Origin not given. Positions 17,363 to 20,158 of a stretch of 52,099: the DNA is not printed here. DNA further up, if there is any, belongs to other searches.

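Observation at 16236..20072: Roughly 3.8-kb low-GC island encoding three secreted proteins of unknown function (best candidate for something undescribed)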

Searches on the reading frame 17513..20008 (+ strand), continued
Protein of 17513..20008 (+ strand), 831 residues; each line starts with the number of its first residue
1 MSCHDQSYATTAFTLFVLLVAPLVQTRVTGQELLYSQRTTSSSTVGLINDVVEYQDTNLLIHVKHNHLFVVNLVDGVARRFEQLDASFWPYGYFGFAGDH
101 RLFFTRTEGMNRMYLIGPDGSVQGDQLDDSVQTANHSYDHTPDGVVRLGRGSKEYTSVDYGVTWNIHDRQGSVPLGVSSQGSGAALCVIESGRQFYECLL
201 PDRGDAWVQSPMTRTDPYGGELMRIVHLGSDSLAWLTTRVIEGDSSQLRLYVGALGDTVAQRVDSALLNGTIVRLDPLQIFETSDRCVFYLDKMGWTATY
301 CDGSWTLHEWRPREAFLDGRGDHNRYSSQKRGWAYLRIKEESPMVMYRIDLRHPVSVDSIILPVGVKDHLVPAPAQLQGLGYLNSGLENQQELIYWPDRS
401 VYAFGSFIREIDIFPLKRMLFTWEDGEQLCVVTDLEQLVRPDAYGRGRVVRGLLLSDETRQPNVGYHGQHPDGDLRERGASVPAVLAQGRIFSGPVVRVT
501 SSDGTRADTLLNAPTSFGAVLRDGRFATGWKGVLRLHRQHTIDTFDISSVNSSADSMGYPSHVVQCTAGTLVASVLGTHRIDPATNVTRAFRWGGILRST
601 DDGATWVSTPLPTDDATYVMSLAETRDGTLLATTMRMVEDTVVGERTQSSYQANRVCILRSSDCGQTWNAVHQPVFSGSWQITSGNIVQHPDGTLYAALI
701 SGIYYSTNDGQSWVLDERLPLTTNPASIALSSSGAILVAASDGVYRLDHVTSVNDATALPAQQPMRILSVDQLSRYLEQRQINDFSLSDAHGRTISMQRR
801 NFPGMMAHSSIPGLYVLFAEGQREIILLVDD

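Call 45: search_solved_structures(query=A1, max_evalue=1)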
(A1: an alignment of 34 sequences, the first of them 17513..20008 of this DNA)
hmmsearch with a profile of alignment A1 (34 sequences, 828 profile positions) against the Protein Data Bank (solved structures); distinct sequences matched with E-value up to 1: 116 (the best 60 are shown).
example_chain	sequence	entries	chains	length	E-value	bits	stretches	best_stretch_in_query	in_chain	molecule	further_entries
4lgn_A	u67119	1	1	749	1.9e-17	65.9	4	637-717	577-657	Cellulose-binding, family II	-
6tjg_A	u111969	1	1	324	6.8e-16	60.8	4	47-204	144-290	Cake8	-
6tjh_A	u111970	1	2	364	3.1e-15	58.6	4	47-204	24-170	Cake9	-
6tji_A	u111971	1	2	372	3.9e-15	58.3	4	47-204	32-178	Cake10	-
2cn3_A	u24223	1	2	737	3.9e-14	55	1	582-667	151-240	BETA-1,4-XYLOGLUCAN HYDROLASE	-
2cn2_A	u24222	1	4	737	4e-14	54.9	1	582-667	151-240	BETA-1,4-XYLOGLUCAN HYDROLASE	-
2ebs_A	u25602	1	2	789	6.1e-10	41.1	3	44-162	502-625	Oligoxyloglucan reducing end-specific cellobiohydrolase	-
1sqj_A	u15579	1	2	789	6.1e-10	41.1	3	44-162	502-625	oligoxyloglucan reducing-end-specific cellobiohydrolase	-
6p2o_A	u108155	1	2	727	6.8e-10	40.9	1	586-694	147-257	Xyloglucanase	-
6mgl_A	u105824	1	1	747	1.5e-09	39.8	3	586-668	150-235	Xyloglucanase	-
4bbw_A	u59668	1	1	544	6e-09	37.8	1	571-717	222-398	SIALIDASE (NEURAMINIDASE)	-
6mgj_A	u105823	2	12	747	6.2e-08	34.4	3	586-668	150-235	Xyloglucanase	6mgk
9db6_A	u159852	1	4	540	6.3e-08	34.4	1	570-716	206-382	BNR/Asp-box repeat protein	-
6tjf_A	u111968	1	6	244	7.1e-08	34.3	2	47-204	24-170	Cake6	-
6tje_A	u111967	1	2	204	1.3e-07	33.4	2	47-204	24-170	Cake5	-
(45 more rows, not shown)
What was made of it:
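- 17513..20008 (+): G3: an 831-aa protein made of a signal peptide, two tandem beta-propellers (about 31-750, four Asp-boxes) and a CTD-like domain (about 765-831). The family profile hits GH74 Asp-box regions at 1e-17 and the RgpB CTD at 2e-3 (call 45).
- The family profile hits GH74 enzymes at E 1e-17 to 1e-14 and sialidases at 6e-9 (call 45).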

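Call 66: fold_search(model_id=the predicted structure, library=viral)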
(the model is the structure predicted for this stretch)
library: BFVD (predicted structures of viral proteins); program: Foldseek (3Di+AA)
matches with E <= 10: 756; with E <= 0.001: 121
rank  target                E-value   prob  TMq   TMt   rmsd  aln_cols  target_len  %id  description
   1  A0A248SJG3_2          1.2e-09  1.00  0.18  0.17  25.8       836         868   12  (no name in the UniProt tables at hand)
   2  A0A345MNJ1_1          1.4e-09  1.00  0.22  0.16  21.9      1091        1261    9  (no name in the UniProt tables at hand)
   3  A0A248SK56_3          1.9e-09  1.00  0.21  0.15  29.0      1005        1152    9  (no name in the UniProt tables at hand)
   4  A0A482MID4            7.8e-09  1.00  0.27  0.31  14.8       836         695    8  Uncharacterized protein [Nodularia phage vB_NspS-kac68v161]
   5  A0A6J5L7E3            9.9e-09  1.00  0.23  0.26  17.8       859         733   10  DUF6242 domain-containing protein [uncultured Caudovirales phage]
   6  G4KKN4                1.3e-08  1.00  0.22  0.21  17.9       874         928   10  (no name in the UniProt tables at hand)
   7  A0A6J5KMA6            1.8e-08  1.00  0.20  0.22  23.5       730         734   10  Uncharacterized protein [uncultured Caudovirales phage]
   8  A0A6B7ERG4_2          3.6e-08  1.00  0.18  0.16  20.7       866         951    9  (no name in the UniProt tables at hand)
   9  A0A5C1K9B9            4.6e-08  1.00  0.20  0.25  19.4       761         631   10  Uncharacterized protein [Pseudomonas phage vB_PaeM_PS119XW]
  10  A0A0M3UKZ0            6.7e-08  1.00  0.18  0.15  20.9       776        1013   12  Tail fiber protein [Caulobacter phage Percy]
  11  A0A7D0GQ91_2          7.7e-08  1.00  0.18  0.17  29.5       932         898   10  (no name in the UniProt tables at hand)
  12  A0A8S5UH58            1.2e-07  1.00  0.19  0.21  26.4       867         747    9  Uncharacterized protein [Myoviridae sp. ctshb19]
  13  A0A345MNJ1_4          1.4e-07  1.00  0.27  0.20  16.4       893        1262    9  (no name in the UniProt tables at hand)
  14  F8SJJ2                1.7e-07  1.00  0.16  0.21  20.7       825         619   10  Uncharacterized protein 360 [Pseudomonas phage PhiPA3]
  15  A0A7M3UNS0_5          3.1e-07  1.00  0.20  0.15  31.8      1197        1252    8  LamG-like jellyroll fold domain-containing protein [Pyramimonas orientalis virus]
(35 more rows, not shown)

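Call 72: search_protein_families(library=padloc, proteins=[window:17513-20005:+], max_evalue=0.01)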
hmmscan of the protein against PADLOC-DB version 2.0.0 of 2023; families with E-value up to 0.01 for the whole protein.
window:17513-20005:+ (831 aa): 0 families

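Call 73: search_protein_families(library=phrogs, proteins=[window:17513-20005:+], max_evalue=0.01)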
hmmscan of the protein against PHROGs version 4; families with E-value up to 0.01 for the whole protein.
window:17513-20005:+ (831 aa): 0 families

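Call 74: find_encoding_contigs(protein=P0013, flank=8000, max_places=3)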
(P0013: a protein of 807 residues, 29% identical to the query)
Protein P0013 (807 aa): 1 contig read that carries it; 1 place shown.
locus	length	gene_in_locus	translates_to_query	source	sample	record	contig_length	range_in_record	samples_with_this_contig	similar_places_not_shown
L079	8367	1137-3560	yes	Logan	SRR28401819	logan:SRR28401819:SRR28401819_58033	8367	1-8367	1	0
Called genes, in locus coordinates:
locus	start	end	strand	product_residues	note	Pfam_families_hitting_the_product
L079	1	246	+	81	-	?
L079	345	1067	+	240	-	-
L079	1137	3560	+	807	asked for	PF02012:BNR (faint)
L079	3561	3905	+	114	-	-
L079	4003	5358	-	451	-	PF00091:Tubulin, PF12327:FtsZ_C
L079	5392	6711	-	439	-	PF14450:FtsA, PF02491:SHS2_FTSA, PF11104:PilM_2 (weak), PF06723:MreB_Mbl, PF14450:FtsA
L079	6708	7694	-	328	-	PF08478:POTRA_1 (weak)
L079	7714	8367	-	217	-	?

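Call 75: find_encoding_contigs(protein=P0021, flank=8000, max_places=3)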
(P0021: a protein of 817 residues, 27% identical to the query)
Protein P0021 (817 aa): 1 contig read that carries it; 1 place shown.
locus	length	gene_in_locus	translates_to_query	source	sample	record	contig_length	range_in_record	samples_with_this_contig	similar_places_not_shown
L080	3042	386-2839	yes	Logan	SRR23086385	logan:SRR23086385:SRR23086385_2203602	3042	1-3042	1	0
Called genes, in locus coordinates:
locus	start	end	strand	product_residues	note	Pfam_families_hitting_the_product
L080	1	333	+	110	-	?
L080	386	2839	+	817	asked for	-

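Call 76: find_encoding_contigs(protein=P0036, flank=8000, max_places=3)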
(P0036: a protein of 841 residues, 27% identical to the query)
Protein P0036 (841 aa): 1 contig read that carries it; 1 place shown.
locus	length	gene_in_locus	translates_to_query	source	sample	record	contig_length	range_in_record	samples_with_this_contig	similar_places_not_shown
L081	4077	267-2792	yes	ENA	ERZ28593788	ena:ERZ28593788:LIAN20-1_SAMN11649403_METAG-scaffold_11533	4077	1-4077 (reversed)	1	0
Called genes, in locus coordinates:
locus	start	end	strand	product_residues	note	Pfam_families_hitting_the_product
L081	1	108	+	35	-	?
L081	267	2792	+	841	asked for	-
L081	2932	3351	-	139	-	-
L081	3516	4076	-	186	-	?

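Call 79: search_protein_families(library=pfam, alignment_id=A1, max_evalue=0.01)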
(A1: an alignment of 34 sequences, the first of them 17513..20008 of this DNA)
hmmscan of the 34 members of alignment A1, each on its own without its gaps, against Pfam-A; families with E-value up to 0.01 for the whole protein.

A. member 1, window:17513-20008:+ (831 aa): 4 families
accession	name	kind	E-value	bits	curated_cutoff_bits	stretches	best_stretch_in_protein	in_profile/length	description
PF02012.26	BNR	-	0.00028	20.8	27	0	704-713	1-10/12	BNR/Asp-box repeat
PF13088.12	BNR_2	-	0.00031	20.6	31.4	1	555-739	49-226/277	BNR repeat-like domain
PF15902.12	Sortilin-Vps10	-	0.00097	18.5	33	0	596-684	47-125/446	Sortilin, neurotensin receptor 3,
PF13810.12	DUF4185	-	0.0057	16.4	39.5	0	648-684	119-156/309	Domain of unknown function (DUF4185)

B. families by the number of members that match (of 34 scanned): 9 families
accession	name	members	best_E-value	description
PF02012.26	BNR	32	1.7e-08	BNR/Asp-box repeat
PF15902.12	Sortilin-Vps10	21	1e-12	Sortilin, neurotensin receptor 3,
PF13088.12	BNR_2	13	2e-08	BNR repeat-like domain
PF13810.12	DUF4185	6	8.5e-05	Domain of unknown function (DUF4185)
PF18962.6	Por_Secre_tail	5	1.4e-07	Secretion system C-terminal sorting domain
PF14870.12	PSII_BNR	2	0.00021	Photosynthesis system II assembly factor YCF48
PF07494.17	Reg_prop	1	8.2e-09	Two component regulator propeller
PF24316.1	Tli3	1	3.4e-05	T6SS Tli3 immunity protein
PF21471.3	Reelin_subrepeat-B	1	0.0003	Reelin subrepeat B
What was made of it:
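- On T9SS type-A CTD cargo: 5 of 34 G3 relatives match (best 1.4e-7), and the profile hits the RgpB CTD at 2e-3 (calls 79, 45).
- On PorZ: None of the 9 Pfam families hit by the 34 relatives is a PorZ model (call 79).
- Closest known: Sortilin/Vps10 domain. Same: 21 of 34 G3 relatives hit the Sortilin-Vps10 model, best 1e-12 (call 79).
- No PorZ-named Pfam model is hit by any of 34 relatives (call 79).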

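Call 92: search_dna_similar(query=window:17513-20005:+, collection=plasmids, mode=protein, max_evalue=0.001, max_rows=8)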
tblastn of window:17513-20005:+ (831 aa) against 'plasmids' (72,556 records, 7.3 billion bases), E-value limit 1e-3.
No match.
